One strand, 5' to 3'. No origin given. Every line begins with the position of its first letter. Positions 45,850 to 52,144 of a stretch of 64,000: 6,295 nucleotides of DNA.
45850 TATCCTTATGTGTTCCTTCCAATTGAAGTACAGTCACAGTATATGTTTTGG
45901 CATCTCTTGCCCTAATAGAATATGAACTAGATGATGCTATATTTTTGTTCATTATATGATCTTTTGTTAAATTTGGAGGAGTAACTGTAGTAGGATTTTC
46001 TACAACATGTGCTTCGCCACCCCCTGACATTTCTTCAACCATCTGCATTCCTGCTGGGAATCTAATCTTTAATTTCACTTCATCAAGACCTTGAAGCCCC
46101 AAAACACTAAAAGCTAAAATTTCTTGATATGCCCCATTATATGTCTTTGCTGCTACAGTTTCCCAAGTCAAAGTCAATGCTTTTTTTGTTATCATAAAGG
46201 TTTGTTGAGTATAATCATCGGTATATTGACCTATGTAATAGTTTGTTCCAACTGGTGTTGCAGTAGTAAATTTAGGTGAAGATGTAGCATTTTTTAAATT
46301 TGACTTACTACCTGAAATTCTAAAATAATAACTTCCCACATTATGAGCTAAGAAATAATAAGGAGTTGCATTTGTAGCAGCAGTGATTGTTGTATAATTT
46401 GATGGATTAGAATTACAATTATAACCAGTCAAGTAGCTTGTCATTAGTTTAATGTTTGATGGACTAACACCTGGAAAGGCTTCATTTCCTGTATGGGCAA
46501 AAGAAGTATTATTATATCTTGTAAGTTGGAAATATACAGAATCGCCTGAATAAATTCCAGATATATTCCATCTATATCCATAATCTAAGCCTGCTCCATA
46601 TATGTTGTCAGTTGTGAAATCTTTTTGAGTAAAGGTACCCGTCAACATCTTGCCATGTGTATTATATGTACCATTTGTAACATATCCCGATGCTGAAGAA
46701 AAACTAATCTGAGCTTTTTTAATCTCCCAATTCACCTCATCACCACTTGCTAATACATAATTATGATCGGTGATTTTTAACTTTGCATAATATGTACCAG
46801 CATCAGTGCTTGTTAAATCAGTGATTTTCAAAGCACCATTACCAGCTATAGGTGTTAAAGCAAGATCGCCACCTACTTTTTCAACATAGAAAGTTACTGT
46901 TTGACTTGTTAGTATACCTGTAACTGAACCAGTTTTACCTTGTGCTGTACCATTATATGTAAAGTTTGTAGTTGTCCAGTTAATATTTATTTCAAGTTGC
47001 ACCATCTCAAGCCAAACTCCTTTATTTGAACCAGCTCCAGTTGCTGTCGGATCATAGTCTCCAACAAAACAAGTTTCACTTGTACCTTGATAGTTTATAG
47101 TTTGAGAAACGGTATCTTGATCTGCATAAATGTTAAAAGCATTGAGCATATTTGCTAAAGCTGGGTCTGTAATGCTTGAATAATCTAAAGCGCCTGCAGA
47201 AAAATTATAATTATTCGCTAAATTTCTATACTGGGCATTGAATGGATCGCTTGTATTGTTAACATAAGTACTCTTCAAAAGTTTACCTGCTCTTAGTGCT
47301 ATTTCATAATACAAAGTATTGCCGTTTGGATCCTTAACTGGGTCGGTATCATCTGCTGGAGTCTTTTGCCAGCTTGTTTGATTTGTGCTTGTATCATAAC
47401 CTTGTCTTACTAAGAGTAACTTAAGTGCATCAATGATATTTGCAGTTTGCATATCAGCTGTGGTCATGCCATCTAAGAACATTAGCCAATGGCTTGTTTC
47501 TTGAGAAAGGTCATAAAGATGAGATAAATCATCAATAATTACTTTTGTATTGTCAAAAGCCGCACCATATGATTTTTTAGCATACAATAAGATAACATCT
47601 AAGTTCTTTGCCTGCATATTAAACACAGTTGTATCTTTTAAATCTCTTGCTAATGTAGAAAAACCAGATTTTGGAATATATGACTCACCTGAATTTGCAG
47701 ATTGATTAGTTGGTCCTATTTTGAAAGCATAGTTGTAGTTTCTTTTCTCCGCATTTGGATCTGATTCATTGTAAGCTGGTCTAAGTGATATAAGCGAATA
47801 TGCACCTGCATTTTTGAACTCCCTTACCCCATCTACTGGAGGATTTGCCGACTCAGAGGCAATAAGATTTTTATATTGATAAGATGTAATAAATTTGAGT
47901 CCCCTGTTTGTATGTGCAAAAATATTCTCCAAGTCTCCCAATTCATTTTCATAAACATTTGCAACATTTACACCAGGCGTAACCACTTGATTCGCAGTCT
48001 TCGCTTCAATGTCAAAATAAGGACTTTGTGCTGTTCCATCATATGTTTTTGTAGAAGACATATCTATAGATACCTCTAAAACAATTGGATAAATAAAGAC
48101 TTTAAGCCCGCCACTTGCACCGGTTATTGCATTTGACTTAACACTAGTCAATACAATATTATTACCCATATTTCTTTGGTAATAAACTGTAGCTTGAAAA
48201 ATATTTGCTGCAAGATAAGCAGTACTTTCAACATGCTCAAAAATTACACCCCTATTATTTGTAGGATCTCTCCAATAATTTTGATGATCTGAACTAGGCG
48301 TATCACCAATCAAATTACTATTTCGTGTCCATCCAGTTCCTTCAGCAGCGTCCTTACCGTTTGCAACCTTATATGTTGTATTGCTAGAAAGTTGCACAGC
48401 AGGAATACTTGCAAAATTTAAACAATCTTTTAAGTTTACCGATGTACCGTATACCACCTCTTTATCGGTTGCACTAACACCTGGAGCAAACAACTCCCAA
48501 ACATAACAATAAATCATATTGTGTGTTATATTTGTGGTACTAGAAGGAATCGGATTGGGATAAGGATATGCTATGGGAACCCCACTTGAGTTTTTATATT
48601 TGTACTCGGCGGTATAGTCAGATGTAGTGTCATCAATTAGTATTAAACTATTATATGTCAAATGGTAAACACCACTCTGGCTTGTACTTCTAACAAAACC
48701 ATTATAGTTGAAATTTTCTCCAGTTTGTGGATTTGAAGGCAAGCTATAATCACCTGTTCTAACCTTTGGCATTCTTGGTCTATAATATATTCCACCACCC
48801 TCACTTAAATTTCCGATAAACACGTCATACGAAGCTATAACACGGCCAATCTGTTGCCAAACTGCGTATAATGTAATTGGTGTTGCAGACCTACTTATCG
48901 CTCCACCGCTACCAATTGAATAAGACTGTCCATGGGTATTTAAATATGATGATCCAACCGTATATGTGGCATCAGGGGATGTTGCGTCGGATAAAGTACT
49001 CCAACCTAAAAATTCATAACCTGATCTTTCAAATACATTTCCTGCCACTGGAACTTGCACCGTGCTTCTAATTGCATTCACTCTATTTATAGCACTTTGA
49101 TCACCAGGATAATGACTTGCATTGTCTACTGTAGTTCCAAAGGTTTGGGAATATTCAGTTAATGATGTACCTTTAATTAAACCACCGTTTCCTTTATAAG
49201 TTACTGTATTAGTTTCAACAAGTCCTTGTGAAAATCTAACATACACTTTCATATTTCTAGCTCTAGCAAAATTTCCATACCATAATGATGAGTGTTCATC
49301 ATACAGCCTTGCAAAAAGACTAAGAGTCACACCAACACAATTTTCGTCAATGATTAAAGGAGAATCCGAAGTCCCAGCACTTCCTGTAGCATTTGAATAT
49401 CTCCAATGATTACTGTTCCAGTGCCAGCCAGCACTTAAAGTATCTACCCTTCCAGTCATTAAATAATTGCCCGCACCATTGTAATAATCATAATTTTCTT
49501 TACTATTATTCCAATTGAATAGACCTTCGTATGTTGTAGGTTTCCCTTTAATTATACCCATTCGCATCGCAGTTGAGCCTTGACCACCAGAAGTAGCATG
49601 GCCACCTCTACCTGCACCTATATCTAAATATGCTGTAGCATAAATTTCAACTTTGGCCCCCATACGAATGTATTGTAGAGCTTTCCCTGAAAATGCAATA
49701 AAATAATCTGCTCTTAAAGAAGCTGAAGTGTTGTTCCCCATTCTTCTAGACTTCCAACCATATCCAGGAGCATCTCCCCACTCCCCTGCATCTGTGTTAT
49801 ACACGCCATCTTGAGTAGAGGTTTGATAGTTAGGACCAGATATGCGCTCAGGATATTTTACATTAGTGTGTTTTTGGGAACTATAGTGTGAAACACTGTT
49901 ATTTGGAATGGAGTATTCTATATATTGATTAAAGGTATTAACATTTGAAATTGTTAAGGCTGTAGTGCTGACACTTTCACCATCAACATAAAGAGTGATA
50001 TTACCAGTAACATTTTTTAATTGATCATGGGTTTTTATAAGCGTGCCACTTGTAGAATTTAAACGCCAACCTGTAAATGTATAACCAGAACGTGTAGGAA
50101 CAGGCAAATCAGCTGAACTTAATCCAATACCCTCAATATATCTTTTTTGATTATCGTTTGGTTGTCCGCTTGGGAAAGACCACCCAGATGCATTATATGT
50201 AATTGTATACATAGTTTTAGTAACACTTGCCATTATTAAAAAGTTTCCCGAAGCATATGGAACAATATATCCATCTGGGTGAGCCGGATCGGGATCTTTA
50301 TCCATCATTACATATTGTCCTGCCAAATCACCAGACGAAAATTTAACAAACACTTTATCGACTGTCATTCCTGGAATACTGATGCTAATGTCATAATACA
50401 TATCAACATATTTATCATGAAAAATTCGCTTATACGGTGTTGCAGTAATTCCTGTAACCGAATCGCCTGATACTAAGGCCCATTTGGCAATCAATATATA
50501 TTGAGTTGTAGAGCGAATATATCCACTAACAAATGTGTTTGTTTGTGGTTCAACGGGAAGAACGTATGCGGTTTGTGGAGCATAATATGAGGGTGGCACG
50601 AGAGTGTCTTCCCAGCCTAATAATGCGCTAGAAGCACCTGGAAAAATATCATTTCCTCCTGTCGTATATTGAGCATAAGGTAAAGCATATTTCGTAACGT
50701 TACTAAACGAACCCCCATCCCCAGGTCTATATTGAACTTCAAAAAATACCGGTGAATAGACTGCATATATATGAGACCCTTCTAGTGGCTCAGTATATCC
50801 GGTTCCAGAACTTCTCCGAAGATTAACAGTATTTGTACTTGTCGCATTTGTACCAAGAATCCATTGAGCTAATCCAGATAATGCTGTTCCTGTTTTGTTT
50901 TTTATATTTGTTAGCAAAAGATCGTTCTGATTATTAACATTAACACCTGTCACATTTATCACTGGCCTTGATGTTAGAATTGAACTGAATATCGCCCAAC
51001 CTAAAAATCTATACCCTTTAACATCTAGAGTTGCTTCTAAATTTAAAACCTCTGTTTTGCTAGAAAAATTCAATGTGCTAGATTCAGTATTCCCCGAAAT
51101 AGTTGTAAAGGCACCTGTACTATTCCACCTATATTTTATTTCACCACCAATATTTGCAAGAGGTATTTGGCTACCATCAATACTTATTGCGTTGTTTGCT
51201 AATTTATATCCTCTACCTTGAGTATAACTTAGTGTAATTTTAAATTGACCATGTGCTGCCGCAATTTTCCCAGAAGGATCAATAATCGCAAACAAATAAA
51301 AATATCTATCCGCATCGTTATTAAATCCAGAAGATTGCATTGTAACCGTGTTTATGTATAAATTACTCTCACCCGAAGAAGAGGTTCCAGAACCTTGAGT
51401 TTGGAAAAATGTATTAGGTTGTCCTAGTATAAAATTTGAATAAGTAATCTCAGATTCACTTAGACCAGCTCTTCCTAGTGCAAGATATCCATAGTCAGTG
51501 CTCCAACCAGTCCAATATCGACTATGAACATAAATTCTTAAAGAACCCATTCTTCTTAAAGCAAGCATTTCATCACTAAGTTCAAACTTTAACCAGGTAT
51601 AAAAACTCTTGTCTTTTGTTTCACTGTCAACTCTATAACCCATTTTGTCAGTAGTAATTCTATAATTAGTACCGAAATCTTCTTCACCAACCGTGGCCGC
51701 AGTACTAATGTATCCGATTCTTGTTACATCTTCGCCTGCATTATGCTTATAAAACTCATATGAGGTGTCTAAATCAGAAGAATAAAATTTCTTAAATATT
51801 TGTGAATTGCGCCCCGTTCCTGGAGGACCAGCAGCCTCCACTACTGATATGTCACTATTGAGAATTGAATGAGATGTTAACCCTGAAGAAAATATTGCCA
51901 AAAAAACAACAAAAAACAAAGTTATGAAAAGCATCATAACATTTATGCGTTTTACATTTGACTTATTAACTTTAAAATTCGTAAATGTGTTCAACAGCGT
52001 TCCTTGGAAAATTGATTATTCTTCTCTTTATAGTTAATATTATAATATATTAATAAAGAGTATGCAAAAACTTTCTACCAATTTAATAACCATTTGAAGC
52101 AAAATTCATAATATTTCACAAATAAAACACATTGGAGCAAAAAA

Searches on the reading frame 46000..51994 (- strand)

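Call 8: search_protein_families(library=pfam, proteins=[window:46000-51994:-], max_evalue=0.01)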
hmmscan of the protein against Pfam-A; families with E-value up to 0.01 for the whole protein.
window:46000-51994:- (1998 aa): 1 family
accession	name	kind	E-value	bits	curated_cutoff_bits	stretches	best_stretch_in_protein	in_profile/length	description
PF09479.16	Flg_new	-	1.4e-14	54.4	27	1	596-669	1-63/65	Listeria-Bacteroides repeat domain (List_Bact_rpt)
